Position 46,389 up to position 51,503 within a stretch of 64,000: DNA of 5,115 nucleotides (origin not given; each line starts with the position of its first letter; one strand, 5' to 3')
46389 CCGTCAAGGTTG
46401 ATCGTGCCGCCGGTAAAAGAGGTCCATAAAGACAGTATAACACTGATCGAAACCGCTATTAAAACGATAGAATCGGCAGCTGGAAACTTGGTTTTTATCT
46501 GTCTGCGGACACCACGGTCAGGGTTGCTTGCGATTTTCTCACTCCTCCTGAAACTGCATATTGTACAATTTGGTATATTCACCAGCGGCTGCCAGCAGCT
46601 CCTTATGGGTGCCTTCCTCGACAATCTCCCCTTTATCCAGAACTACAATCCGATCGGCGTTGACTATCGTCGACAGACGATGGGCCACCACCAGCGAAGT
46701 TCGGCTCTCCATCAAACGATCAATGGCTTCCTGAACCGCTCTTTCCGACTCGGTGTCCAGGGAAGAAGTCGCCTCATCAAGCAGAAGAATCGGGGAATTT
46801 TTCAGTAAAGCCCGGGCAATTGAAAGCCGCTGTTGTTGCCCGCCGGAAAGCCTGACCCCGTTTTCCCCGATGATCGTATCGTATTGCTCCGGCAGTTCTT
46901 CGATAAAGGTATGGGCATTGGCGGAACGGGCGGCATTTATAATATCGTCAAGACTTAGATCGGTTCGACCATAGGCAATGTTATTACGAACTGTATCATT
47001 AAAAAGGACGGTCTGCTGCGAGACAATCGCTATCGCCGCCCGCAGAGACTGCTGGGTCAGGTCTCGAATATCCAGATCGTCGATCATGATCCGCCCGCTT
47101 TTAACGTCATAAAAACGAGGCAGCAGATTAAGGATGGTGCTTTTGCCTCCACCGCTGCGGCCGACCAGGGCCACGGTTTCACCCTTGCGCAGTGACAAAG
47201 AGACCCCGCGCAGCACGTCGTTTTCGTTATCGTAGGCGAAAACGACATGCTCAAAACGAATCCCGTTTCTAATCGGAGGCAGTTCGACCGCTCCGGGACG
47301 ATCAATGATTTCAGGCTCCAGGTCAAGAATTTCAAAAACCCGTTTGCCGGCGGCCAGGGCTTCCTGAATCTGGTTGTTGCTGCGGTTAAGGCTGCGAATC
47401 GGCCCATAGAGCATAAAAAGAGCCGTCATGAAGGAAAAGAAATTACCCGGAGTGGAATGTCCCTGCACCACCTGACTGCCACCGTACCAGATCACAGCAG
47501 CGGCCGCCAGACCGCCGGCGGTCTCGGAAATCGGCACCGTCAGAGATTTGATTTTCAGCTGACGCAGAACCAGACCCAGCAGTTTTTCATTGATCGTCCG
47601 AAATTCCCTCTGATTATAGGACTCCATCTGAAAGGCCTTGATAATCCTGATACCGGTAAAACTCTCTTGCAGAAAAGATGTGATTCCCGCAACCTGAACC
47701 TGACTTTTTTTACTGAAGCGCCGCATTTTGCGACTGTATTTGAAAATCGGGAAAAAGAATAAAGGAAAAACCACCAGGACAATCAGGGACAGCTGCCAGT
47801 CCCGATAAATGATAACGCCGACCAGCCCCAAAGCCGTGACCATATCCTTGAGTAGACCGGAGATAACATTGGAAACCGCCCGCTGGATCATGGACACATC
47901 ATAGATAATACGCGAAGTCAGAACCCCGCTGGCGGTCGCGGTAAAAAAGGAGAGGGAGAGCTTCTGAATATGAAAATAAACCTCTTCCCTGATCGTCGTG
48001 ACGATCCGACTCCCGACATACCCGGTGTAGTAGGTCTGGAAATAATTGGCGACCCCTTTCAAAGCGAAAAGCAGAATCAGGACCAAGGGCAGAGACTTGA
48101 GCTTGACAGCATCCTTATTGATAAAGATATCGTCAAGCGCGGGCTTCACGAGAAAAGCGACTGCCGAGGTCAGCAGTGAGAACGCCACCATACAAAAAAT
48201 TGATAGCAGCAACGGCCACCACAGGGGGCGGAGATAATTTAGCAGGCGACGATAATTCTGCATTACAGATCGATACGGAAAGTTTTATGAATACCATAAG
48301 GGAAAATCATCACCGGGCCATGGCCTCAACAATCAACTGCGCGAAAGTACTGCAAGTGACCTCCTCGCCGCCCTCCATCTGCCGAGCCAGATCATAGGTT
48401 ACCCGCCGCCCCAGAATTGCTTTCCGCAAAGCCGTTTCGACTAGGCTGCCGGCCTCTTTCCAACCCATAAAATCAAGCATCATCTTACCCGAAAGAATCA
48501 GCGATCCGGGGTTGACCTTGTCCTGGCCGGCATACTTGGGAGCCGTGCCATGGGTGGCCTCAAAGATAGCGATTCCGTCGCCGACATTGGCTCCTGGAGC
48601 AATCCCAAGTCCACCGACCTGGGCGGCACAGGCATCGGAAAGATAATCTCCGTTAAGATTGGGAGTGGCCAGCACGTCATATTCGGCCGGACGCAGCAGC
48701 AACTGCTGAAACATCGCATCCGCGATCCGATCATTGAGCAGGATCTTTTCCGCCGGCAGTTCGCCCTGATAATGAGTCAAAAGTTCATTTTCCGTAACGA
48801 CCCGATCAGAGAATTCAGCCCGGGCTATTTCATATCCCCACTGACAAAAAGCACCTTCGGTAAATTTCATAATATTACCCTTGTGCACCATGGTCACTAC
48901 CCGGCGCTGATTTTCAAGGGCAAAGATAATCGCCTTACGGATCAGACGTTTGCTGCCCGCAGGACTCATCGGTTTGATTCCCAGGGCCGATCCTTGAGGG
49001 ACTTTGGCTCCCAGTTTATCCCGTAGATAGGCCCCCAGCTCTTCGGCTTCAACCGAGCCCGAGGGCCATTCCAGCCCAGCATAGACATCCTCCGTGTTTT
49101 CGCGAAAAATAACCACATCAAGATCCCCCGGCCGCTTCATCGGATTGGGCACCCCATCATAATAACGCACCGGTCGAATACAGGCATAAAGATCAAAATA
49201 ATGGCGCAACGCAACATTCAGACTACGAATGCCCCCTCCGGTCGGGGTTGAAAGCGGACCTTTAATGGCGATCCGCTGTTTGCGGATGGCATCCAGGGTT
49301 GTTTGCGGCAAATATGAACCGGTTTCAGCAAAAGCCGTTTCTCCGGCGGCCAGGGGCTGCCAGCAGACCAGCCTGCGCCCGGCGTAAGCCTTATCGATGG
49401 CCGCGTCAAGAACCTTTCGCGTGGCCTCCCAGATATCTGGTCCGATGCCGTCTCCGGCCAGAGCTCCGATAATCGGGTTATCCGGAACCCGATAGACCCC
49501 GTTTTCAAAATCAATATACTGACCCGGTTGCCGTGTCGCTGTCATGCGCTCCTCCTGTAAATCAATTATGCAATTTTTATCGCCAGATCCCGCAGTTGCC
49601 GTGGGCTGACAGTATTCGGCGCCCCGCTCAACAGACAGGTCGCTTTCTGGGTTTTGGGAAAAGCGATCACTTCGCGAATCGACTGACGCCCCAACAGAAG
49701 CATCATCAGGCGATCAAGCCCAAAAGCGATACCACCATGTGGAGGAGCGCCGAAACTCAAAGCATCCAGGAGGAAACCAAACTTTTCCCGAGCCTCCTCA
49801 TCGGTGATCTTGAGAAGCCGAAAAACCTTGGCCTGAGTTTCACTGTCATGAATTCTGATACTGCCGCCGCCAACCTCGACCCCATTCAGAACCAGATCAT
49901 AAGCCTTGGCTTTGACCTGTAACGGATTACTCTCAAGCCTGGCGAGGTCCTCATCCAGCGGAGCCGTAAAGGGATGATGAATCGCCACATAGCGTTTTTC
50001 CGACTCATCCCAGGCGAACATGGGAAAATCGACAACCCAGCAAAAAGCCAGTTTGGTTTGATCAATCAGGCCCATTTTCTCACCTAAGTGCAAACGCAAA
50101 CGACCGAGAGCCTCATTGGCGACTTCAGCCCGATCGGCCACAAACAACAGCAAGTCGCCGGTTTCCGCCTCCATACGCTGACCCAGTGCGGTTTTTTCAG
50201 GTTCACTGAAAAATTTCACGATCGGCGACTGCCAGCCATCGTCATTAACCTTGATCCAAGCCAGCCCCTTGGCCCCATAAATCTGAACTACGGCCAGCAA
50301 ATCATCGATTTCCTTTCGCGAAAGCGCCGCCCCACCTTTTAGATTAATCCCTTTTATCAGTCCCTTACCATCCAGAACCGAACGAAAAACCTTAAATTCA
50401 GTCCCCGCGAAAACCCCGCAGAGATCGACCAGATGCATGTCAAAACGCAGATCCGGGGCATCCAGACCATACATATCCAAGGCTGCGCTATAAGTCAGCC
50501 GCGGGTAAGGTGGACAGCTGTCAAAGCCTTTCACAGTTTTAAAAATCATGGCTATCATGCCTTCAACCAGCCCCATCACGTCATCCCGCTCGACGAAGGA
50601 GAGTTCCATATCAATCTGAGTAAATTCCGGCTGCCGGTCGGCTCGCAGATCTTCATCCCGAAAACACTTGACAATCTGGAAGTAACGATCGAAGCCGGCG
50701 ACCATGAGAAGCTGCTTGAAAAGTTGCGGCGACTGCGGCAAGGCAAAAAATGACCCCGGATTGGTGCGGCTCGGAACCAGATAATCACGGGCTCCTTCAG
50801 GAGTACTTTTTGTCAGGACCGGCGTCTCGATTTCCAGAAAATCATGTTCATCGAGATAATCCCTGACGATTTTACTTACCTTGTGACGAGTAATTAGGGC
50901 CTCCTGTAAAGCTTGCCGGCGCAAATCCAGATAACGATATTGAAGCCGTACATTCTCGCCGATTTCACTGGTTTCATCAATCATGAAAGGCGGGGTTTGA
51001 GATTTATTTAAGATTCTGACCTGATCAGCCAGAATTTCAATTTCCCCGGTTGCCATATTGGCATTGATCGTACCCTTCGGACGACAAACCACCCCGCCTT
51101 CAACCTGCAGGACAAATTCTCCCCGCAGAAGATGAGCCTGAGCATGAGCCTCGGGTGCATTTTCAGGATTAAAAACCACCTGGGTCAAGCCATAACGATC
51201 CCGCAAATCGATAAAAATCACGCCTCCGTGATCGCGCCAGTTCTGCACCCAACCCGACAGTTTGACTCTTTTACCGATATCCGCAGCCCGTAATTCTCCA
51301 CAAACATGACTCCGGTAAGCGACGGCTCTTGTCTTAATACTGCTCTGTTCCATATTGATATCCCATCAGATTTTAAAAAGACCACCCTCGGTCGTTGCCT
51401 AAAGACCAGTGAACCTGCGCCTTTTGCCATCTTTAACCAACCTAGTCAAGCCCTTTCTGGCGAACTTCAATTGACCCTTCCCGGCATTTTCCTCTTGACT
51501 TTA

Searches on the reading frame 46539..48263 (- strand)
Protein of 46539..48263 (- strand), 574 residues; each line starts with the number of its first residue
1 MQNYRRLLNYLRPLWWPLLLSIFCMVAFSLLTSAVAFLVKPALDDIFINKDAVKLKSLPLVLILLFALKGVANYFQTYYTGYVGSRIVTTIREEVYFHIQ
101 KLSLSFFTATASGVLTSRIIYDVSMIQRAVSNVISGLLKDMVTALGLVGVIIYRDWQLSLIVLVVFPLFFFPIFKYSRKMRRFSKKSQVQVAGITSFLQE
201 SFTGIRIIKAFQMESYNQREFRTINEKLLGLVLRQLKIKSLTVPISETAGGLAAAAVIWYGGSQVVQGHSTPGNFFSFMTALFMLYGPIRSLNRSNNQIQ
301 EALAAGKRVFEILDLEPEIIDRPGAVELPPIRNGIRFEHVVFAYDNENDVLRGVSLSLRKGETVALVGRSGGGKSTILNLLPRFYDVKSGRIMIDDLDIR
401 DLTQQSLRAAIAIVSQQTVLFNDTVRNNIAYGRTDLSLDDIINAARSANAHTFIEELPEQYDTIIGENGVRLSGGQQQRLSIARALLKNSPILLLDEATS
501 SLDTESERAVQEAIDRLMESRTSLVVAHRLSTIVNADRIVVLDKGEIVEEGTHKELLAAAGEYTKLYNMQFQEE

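Call 80: search_protein_families(library=ncbifam, proteins=[window:46539-48263:-], max_evalue=1e-20)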
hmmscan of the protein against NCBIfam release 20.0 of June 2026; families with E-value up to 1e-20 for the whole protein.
window:46539-48263:- (574 aa): 104 families (the best 25 are shown)
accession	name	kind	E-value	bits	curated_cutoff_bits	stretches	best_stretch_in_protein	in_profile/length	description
TIGR02203.1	MsbA_lipidA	equivalog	7.1e-183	609.2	602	1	4-573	2-572/572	lipid A export permease/ATP-binding protein MsbA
NF008381.0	PRK11176.1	equivalog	2.5e-155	518.1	867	1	2-572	11-581/582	lipid A ABC transporter ATP-binding protein/permease MsbA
TIGR02204.1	MsbA_rel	hypoth_equivalog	2.2e-152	508.7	780.4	1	4-571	6-576/576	ABC transporter, permease/ATP-binding protein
NF045513.1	HepA_fam_ABC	equivalog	9.7e-134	447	725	1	54-571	93-610/610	heterocyst formation ABC transporter subunit HepA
NF052233.1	CphA_assoc_ABC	equivalog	9.4e-127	424.3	880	1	6-572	174-745/766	cyanophycin metabolism-associated ABC transporter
TIGR00958.1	3a01208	subfamily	1.6e-125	420.1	874.6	1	5-566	150-710/711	antigen peptide transporter 2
NF010178.0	PRK13657.1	equivalog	8.2e-110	367.9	733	1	3-571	6-571/588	glucan ABC transporter ATP-binding protein/ permease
TIGR01846.1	type_I_sec_HlyB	subfamily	5.1e-106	355.6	725.55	1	25-570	148-692/694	type I secretion system permease/ATPase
TIGR03796.1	NHLM_micro_ABC1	equivalog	9e-94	315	853.3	1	24-566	162-708/710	NHLP family bacteriocin export ABC transporter peptidase/permease/ATPase subunit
TIGR02857.1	CydD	equivalog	3.4e-92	310.1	435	1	19-542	6-529/529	thiol reductant ABC exporter subunit CydD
TIGR01193.1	bacteriocin_ABC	subfamily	1.2e-90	305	523.85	1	27-568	167-707/708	peptide cleavage/export ABC transporter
TIGR01192.1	chvA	subfamily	8.5e-90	302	585.4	1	2-567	5-567/585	glucan export ABC transporter ATP-binding protein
NF008055.0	PRK10789.1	equivalog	2.4e-89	300.4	845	1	8-571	8-572/590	SmdA family multidrug ABC transporter permease/ATP-binding protein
TIGR03375.1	type_I_sec_LssB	subfamily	2.5e-89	300.4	693.1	1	34-559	167-691/696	type I secretion system permease/ATPase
TIGR03797.1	NHLM_micro_ABC2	equivalog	5.9e-88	296.1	709.4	1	18-570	138-685/686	NHLP bacteriocin export ABC transporter permease/ATPase subunit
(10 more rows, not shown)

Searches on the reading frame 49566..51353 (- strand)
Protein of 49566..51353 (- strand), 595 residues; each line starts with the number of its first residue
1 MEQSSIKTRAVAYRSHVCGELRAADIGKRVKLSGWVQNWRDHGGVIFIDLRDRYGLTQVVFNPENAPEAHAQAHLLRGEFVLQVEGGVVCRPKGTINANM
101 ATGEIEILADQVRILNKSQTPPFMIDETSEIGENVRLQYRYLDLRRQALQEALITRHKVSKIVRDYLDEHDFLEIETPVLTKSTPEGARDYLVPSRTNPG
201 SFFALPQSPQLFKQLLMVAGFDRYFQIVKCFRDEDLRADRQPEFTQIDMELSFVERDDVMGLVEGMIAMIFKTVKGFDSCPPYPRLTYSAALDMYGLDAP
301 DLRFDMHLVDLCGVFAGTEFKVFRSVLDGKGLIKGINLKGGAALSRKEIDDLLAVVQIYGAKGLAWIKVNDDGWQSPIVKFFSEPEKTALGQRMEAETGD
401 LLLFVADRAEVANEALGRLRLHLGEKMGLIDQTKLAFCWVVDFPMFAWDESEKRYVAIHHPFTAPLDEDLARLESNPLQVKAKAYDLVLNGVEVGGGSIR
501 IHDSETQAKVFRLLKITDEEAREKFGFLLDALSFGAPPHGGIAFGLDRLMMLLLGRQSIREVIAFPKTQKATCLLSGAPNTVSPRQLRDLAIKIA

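Call 80: search_protein_families(library=ncbifam, proteins=[window:49566-51353:-], max_evalue=1e-20)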
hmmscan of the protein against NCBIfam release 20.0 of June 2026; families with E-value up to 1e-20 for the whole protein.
window:49566-51353:- (595 aa): 13 families
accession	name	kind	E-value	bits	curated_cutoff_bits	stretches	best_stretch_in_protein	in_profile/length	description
NF001750.0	PRK00476.1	equivalog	4.4e-263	873.9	443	1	12-594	3-586/590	aspartate--tRNA ligase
TIGR00459.1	aspS_bact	equivalog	1.3e-239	796.4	373.85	1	14-593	3-582/586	aspartate--tRNA ligase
NF009460.0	PRK12820.1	equivalog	7e-199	662.5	1379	1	16-592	24-615/723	bifunctional aspartyl-tRNA synthetase/aspartyl/glutamyl-tRNA amidotransferase subunit C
NF003483.0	PRK05159.1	equivalog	5.1e-69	233.2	353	1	14-275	4-259/438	aspartate--tRNA(Asn) ligase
TIGR00458.1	aspS_nondisc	equivalog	4.6e-62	210.4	368.4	1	24-275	9-254/428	aspartate--tRNA(Asn) ligase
NF001756.1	PRK00484.1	subfamily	1.2e-48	166.1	468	1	24-277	48-293/488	lysine--tRNA ligase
TIGR00499.1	lysS_bact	equivalog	5.5e-44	150.6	427.6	1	18-279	44-298/496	lysine--tRNA ligase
NF002821.0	PRK02983.1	equivalog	1.4e-40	139.2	742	1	14-269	646-894/1102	bifunctional lysylphosphatidylglycerol synthetase/lysine--tRNA ligase LysX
NF003037.0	PRK03932.1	equivalog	1.4e-39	136.3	414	1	24-274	13-262/451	asparagine--tRNA ligase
TIGR00457.1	asnS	equivalog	4.5e-39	134.5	342.6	1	25-274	14-264/455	asparagine--tRNA ligase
NF009101.0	PRK12445.1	subfamily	1.6e-27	96.2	1026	0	30-276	68-307/505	lysine--tRNA ligase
TIGR00462.1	genX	equivalog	2.9e-24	86.1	286.9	0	154-295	2-142/304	EF-P lysine aminoacylase EpmA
NF006828.0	PRK09350.1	equivalog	6e-21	75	264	0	470-567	222-322/325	elongation factor P--(R)-beta-lysine ligase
